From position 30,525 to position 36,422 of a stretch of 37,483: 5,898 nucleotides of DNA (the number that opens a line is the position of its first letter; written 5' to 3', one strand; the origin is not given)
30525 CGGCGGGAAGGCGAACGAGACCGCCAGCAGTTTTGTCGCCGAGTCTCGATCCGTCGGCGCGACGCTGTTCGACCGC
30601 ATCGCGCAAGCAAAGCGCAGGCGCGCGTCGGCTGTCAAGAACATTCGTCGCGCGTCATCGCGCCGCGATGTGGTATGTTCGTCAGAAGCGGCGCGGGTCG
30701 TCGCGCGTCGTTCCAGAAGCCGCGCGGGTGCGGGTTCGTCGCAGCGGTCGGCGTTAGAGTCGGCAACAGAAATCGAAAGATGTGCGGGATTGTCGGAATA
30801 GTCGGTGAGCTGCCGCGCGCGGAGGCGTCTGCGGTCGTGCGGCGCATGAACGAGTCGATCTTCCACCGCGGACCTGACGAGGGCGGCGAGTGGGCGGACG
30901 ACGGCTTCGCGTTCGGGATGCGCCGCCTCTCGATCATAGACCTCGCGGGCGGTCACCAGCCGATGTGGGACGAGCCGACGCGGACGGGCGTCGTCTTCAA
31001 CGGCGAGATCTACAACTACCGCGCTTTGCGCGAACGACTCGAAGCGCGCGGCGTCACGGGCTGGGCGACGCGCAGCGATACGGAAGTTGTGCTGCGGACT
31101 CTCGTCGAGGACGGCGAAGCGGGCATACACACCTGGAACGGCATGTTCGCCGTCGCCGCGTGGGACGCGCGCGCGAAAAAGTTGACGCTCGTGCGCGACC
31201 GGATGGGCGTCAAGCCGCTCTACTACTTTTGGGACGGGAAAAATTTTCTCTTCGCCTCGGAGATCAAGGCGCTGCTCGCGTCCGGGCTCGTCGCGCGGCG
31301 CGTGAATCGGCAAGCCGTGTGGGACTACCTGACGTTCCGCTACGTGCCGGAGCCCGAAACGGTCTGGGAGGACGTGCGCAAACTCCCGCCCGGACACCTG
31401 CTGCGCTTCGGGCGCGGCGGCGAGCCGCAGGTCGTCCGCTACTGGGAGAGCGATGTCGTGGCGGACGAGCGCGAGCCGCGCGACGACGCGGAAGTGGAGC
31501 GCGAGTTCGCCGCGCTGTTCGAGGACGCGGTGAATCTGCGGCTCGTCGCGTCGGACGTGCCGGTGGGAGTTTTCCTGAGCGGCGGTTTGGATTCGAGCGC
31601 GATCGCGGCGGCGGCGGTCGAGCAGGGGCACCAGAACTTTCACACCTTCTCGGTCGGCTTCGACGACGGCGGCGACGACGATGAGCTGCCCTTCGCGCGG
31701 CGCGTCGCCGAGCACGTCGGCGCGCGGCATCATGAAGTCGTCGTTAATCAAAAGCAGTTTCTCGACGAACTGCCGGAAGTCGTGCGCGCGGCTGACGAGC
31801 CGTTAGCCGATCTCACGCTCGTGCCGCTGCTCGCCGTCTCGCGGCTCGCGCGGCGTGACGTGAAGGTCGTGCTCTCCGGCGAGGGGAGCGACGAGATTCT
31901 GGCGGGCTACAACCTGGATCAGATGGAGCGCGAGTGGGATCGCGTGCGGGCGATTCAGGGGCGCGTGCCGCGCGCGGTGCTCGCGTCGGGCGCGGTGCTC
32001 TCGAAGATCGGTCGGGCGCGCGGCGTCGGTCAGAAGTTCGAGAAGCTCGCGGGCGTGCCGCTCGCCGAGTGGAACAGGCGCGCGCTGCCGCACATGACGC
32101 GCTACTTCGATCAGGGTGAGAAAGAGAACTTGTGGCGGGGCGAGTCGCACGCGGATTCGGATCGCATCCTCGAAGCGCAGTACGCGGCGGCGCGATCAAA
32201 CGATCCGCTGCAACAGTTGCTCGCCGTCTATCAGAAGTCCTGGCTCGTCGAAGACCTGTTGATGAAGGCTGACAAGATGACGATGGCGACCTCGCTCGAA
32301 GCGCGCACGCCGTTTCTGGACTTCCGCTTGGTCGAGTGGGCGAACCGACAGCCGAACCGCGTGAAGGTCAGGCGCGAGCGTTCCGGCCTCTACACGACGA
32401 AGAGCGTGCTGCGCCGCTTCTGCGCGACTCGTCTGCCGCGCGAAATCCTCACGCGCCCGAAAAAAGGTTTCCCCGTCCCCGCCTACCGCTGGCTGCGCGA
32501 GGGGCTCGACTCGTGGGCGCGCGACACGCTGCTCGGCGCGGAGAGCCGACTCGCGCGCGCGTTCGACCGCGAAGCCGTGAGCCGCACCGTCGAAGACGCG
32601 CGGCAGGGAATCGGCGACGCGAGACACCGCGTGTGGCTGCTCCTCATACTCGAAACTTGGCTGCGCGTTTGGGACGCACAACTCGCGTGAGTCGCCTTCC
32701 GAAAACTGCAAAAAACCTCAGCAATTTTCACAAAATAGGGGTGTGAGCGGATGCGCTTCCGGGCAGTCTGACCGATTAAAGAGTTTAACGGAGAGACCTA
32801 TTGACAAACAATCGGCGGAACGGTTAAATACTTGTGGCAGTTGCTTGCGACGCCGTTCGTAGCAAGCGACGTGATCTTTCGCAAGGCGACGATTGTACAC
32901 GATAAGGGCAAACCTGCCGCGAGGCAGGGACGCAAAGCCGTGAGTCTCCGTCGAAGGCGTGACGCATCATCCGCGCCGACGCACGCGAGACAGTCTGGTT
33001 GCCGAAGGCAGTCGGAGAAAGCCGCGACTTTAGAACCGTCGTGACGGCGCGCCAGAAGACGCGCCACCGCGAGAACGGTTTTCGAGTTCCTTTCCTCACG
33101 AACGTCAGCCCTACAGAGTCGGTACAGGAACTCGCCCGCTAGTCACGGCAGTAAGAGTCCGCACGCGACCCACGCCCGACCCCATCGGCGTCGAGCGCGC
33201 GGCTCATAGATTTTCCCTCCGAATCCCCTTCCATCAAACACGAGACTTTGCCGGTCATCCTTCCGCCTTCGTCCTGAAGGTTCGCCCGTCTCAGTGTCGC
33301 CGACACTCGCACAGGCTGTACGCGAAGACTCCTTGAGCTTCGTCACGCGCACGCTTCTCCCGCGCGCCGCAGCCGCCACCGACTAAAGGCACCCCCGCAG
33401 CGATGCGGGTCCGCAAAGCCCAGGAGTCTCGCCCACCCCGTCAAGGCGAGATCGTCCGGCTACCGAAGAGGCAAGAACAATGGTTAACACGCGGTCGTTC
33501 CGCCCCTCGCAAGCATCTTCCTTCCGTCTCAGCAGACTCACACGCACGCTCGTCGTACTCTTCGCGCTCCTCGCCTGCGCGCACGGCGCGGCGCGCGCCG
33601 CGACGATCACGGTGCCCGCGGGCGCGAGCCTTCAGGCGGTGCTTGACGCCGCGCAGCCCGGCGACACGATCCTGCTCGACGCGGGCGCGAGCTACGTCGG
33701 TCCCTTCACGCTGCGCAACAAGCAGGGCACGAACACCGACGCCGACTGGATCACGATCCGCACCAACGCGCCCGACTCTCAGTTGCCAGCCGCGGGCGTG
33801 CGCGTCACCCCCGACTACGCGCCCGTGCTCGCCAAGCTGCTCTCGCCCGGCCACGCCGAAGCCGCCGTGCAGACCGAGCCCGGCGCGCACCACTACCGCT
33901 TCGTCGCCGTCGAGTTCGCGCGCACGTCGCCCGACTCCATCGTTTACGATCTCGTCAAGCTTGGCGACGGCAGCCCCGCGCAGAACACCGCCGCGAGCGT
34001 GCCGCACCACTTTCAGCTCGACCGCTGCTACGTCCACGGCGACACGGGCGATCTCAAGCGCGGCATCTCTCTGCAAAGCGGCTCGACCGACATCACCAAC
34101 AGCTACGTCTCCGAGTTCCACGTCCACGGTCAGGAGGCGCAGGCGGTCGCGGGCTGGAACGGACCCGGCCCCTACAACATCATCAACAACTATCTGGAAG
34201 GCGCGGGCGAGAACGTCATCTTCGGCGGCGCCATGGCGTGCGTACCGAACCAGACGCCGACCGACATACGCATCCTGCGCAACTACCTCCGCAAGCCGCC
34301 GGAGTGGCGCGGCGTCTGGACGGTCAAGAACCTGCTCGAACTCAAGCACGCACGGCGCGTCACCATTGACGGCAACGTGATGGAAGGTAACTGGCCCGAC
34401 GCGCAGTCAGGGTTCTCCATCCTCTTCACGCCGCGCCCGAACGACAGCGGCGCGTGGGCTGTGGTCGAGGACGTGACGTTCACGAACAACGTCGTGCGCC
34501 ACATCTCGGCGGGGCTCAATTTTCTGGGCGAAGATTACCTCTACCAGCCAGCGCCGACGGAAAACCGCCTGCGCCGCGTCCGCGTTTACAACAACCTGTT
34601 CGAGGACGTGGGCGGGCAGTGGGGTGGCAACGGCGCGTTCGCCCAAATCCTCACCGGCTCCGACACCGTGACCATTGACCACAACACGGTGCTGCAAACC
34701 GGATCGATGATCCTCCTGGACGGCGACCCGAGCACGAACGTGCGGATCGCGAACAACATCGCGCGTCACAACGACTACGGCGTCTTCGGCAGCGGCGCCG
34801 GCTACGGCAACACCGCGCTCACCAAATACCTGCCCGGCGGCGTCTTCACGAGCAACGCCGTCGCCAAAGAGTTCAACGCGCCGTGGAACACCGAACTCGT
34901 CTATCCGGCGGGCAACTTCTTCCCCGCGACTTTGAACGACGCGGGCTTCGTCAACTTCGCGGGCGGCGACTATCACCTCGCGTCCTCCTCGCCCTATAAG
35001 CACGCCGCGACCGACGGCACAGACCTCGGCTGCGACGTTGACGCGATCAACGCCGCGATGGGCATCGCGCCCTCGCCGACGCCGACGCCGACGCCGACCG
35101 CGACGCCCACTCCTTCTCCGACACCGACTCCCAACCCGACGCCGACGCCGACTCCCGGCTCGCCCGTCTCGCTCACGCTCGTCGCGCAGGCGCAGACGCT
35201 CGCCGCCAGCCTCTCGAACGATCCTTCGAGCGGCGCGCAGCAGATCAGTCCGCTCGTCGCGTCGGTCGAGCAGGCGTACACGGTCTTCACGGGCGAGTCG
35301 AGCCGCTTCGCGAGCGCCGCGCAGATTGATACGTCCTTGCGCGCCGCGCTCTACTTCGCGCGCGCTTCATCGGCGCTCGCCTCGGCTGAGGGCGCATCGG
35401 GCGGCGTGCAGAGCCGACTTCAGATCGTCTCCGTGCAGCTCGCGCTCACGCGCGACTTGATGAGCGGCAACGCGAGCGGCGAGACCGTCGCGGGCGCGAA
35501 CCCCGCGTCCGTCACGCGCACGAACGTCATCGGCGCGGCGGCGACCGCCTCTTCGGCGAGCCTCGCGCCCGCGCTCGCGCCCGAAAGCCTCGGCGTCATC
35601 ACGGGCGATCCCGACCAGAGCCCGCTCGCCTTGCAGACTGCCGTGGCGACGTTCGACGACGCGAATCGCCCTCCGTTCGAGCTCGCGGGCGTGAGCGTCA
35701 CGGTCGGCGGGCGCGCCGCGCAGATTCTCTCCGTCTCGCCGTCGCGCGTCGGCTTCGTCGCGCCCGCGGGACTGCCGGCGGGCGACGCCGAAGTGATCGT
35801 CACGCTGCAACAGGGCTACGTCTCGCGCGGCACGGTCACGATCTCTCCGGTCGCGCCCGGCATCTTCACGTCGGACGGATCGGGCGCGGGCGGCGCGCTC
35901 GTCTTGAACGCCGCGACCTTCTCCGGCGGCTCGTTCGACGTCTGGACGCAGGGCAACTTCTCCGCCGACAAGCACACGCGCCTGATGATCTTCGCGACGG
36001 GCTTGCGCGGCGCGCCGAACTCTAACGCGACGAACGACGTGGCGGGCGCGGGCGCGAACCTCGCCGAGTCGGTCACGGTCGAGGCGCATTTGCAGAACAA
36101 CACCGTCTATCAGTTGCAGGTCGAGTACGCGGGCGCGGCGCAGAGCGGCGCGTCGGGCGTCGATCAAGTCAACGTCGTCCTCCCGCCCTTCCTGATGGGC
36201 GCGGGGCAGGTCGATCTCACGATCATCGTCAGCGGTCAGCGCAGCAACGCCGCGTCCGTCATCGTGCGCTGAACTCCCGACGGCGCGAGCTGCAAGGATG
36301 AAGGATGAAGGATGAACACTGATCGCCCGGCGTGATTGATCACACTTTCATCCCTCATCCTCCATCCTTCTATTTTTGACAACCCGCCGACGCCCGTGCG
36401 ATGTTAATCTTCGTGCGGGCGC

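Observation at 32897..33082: Candidate c-di-GMP-I (GEMM-I) riboswitch plus attenuator hairpin in the leader of a secreted EPS-locus beta-helix gene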

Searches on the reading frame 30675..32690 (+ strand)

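Call 9: search_protein_families(library=pfam, proteins=[window:30675-32690:+], max_evalue=0.01)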
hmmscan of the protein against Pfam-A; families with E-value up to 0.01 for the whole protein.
window:30675-32690:+ (671 aa): 5 families
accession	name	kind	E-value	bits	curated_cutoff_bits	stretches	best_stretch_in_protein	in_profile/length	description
PF00733.27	Asn_synthase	-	4.1e-97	326.4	21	1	278-664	2-354/354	Asparagine synthase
PF13537.11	GATase_7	-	1.4e-41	141.8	25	1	83-202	2-123/123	Glutamine amidotransferase domain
PF13522.11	GATase_6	-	7.7e-37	126.7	27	1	67-196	1-130/130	Glutamine amidotransferase domain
PF06508.19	QueC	-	0.00036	20.5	22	1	299-358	4-61/210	Queuosine biosynthesis protein QueC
PF24167.1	DUF7411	-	0.0044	17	28.7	1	297-404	3-104/194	Family of unknown function (DUF7411)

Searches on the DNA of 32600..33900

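Call 3: search_rna_families(source=window, start=32600, end=33900, threshold=evalue, max_evalue=10, show_alignments=6)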
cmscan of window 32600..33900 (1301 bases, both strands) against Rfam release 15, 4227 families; matches with E-value up to 10: 4.
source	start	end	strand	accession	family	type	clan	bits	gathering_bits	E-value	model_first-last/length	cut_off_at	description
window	32898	33007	+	RF03167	c-di-GMP-I-GGC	Cis-reg; riboswitch;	CL00126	65.4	59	6.9e-15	1-80/80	no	c-di-GMP-I-GGC riboswitch aptamer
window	33379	33468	+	RF03167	c-di-GMP-I-GGC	Cis-reg; riboswitch;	CL00126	39.9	59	1.4e-07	1-80/80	no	c-di-GMP-I-GGC riboswitch aptamer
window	33564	33615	-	RF01722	Pyrobac-1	Gene; sRNA;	-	16.5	40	6.9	1-60/60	no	Pyrobac-1 RNA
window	33559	33613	-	RF01549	TB8Cs2H1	Gene; snRNA; snoRNA; HACA-box;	-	15.8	40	4.9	1-65/65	no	Trypanosomatid snoRNA TB8Cs2H1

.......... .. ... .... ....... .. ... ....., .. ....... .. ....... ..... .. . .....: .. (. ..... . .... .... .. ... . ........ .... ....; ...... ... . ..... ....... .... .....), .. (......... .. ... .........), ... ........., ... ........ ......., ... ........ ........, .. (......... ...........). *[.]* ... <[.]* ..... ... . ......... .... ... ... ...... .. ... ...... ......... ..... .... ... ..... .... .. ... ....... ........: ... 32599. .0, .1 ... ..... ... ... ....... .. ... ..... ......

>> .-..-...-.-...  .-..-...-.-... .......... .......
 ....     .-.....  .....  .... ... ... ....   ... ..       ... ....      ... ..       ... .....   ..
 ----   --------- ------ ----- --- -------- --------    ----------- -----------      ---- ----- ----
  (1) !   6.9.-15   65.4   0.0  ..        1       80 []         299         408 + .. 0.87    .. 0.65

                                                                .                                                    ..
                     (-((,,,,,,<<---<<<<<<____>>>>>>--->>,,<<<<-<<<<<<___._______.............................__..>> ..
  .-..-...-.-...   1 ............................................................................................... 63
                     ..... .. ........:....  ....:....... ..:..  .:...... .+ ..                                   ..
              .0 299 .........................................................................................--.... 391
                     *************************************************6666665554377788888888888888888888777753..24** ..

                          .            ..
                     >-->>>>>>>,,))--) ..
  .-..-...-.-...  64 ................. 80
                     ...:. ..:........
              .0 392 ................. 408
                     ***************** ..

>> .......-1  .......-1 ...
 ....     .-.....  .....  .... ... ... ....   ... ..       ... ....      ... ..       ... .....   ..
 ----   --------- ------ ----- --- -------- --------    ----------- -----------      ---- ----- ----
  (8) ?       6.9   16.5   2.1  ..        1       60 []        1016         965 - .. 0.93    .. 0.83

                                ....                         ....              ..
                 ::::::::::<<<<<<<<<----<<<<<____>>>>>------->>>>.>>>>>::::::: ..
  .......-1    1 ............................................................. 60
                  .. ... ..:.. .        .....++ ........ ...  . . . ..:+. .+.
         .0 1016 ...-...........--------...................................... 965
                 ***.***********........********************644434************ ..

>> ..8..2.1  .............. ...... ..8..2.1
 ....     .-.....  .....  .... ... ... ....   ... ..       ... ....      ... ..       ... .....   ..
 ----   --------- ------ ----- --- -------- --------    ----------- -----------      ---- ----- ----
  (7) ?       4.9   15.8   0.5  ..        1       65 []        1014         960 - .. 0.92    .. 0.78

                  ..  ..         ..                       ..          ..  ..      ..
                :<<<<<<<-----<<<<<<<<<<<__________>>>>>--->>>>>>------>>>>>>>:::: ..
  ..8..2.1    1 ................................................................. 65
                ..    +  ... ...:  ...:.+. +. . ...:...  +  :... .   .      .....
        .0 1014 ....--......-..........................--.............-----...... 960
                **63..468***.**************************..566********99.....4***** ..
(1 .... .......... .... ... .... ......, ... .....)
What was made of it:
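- On c-di-GMP-I-GGC variant (RF03167): Aptamer 2 scores only 39.9 (call 3).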

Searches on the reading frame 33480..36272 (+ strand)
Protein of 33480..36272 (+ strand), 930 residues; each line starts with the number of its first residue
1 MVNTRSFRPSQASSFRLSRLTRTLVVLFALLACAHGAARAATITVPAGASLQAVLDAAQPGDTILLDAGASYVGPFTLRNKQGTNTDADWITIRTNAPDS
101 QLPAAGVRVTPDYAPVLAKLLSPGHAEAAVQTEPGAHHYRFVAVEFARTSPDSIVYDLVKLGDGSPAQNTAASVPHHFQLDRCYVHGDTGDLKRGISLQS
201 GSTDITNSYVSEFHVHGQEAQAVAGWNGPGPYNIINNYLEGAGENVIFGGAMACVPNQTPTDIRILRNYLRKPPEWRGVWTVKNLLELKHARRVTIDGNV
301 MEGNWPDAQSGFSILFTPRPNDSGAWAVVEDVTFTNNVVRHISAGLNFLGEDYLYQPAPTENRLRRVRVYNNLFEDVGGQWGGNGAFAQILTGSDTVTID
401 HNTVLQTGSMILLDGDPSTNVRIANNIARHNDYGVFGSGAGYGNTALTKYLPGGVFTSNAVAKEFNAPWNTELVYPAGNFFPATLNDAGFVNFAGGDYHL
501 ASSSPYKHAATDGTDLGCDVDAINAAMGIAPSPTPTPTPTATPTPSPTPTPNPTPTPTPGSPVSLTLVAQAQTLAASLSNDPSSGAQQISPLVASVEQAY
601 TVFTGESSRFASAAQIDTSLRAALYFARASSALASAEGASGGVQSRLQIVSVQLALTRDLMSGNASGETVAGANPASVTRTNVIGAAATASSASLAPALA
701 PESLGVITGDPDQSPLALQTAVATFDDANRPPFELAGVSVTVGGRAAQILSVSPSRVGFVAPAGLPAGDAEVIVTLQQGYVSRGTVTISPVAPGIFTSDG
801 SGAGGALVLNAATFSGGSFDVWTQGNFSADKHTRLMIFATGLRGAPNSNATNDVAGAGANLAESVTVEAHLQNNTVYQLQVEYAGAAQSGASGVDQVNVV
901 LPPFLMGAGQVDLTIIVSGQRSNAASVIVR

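Call 9: search_protein_families(library=pfam, proteins=[window:33480-36272:+], max_evalue=0.01)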
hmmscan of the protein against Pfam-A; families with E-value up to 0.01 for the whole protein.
window:33480-36272:+ (930 aa): 3 families
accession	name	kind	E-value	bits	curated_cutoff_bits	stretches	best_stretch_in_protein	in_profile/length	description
PF13229.12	Beta_helix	-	6.4e-06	26.3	25.9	1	367-440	57-123/158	Right handed beta helix region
PF05048.19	NosD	-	5.2e-05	23.2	23.6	1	281-481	36-207/212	Periplasmic copper-binding protein (NosD)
PF01833.30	TIG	-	0.0024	18.2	20.9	0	737-780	32-76/84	IPT/TIG domain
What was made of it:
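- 33480..36272 (+): Regulated gene: a 930-aa secreted protein with a signal peptide, a right-handed beta-helix, a Pro/Thr linker and a Soli_cterm domain. Pfam Beta_helix and NosD match near their thresholds (call 9).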

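Call 23: find_related_loci(query=window:33480-36272:+, collection=genome_contigs, flank=4000)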
Query window:33480-36272:+ (930 aa) in genome_contigs; peptide patterns used: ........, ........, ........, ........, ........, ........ (x = any residue, [..] = any of these).
88 stretches matched a pattern; 8 encode a relative of the query (tblastn E <= 1e-3); 8 distinct loci.
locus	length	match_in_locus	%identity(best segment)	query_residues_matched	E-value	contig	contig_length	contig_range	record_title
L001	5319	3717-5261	82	19-532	0e+0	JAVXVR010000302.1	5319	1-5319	MAG: Acidobacteriota bacterium isolate BP_33 scaffold_718364, whole genome shotgun sequence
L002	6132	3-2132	71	218-929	0e+0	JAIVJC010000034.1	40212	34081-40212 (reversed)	MAG: Acidobacteria bacterium isolate MAG11 MTG11_1968, whole genome shotgun sequence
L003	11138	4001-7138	56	2-929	0e+0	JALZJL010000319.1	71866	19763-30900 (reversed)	MAG: Acidobacteriota bacterium isolate MOJ bin39 SC8837-39_k127_2326285, whole genome shotgun sequence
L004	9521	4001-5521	50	37-534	1e-146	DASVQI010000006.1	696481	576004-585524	MAG TPA_asm: Pyrinomonadaceae bacterium isolate SMAG_U3204 k141_268180, whole genome shotgun sequence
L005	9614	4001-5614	56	2-526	0e+0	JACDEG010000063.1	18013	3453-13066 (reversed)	MAG: Pyrinomonadaceae bacterium isolate MGR_bin354 SD2902_NODE_438_length_18013_cov_1.317902, whole genome shotgun seque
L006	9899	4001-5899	43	35-530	7e-54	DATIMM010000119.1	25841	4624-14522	MAG TPA_asm: Bryobacteraceae bacterium isolate SMAG_U15770 k141_5000469, whole genome shotgun sequence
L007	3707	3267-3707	52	12-159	5e-38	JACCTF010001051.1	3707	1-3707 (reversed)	MAG: Pyrinomonadaceae bacterium isolate MGR_bin67 SD2897-2912_k127_8308088, whole genome shotgun sequence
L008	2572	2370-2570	69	42-108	2e-21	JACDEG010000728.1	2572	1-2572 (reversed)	MAG: Pyrinomonadaceae bacterium isolate MGR_bin354 SD2902_NODE_16956_length_2572_cov_1.008589, whole genome shotgun sequ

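Call 54: search_protein_families(library=ncbifam, proteins=[window:33480-36272:+], max_evalue=0.01)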
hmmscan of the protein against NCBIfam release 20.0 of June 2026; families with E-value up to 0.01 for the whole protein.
window:33480-36272:+ (930 aa): 3 families
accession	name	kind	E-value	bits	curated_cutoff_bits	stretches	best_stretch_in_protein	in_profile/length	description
TIGR03437.1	Soli_cterm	paralog_domain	1.6e-31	109.8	29.05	1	691-929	3-224/225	Solibacter uncharacterized C-terminal domain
NF037973.1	metallo_SslE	exception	6.2e-06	23.8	3000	1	509-599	37-129/1519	lipoprotein metalloprotease SslE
NF008084.0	PRK10819.1-5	equivalog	0.0015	18.5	315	1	525-565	55-93/249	TonB system transport protein TonB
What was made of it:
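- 33480..36272 (+): TIGR03437 matches at 1.6e-31 (call 54).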

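Call 55: search_solved_structures(query=window:33480-36272:+, max_evalue=0.01)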
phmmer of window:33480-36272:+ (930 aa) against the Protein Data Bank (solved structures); distinct sequences matched with E-value up to 0.01: 1.
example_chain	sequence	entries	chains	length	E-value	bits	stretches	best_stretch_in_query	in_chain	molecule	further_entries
4l3a_A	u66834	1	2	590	0.0002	23.1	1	526-560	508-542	Internalin K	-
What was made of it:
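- Tried and rejected: A PDB sequence search gave only a low-complexity linker hit (call 55).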

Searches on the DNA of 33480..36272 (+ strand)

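Call 24: search_rna_families(sources=[L001, L003, L004, L005, L006, L007, L008, L002], threshold=gathering, show_alignments=0)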
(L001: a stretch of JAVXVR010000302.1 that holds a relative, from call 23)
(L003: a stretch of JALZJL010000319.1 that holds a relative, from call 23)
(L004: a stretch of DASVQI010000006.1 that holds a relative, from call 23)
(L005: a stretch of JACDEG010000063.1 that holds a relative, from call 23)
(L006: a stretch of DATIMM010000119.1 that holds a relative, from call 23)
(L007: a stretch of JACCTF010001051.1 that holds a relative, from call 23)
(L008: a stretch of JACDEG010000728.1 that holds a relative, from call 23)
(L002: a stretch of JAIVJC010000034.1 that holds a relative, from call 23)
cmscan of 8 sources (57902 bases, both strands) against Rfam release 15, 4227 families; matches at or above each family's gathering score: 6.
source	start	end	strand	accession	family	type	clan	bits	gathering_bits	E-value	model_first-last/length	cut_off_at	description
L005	3489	3603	+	RF03167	c-di-GMP-I-GGC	Cis-reg; riboswitch;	CL00126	66.6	59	1.4e-13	1-80/80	no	c-di-GMP-I-GGC riboswitch aptamer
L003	3470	3585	+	RF03167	c-di-GMP-I-GGC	Cis-reg; riboswitch;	CL00126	65.3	59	3.3e-13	1-80/80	no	c-di-GMP-I-GGC riboswitch aptamer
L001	3101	3207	+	RF01051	c-di-GMP-I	Cis-reg; riboswitch;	CL00126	57.7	35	1e-08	1-87/87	no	c-di-GMP-I riboswitch aptamer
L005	3907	3994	+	RF01051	c-di-GMP-I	Cis-reg; riboswitch;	CL00126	51.9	35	2.7e-07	1-87/87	no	c-di-GMP-I riboswitch aptamer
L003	3892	3979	+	RF01051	c-di-GMP-I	Cis-reg; riboswitch;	CL00126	50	35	7.6e-07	1-87/87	no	c-di-GMP-I riboswitch aptamer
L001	3562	3652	+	RF01051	c-di-GMP-I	Cis-reg; riboswitch;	CL00126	40.9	35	0.00013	1-87/87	no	c-di-GMP-I riboswitch aptamer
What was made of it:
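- The near-identical aptamer 1 of L001 is called RF01051 at 57.7 bits (call 24). The near-identical aptamer of L001 is called RF01051 (call 24).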

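Call 26: search_rna_families(sources=[L004, L006, L007, L008], threshold=evalue, max_evalue=1, show_alignments=0)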
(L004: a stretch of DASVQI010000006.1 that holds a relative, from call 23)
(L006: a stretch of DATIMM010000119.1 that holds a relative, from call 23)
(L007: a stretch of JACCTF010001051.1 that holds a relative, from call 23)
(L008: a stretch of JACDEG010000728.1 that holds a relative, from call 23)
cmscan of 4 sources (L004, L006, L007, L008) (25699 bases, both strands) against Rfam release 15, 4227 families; matches with E-value up to 1: 0.
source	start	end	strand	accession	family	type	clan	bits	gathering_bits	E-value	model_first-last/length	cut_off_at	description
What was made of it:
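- Tried and rejected: L004, L006, L007 and L008 encode protein homologues, but no riboswitch appears even at E = 1 (call 26).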
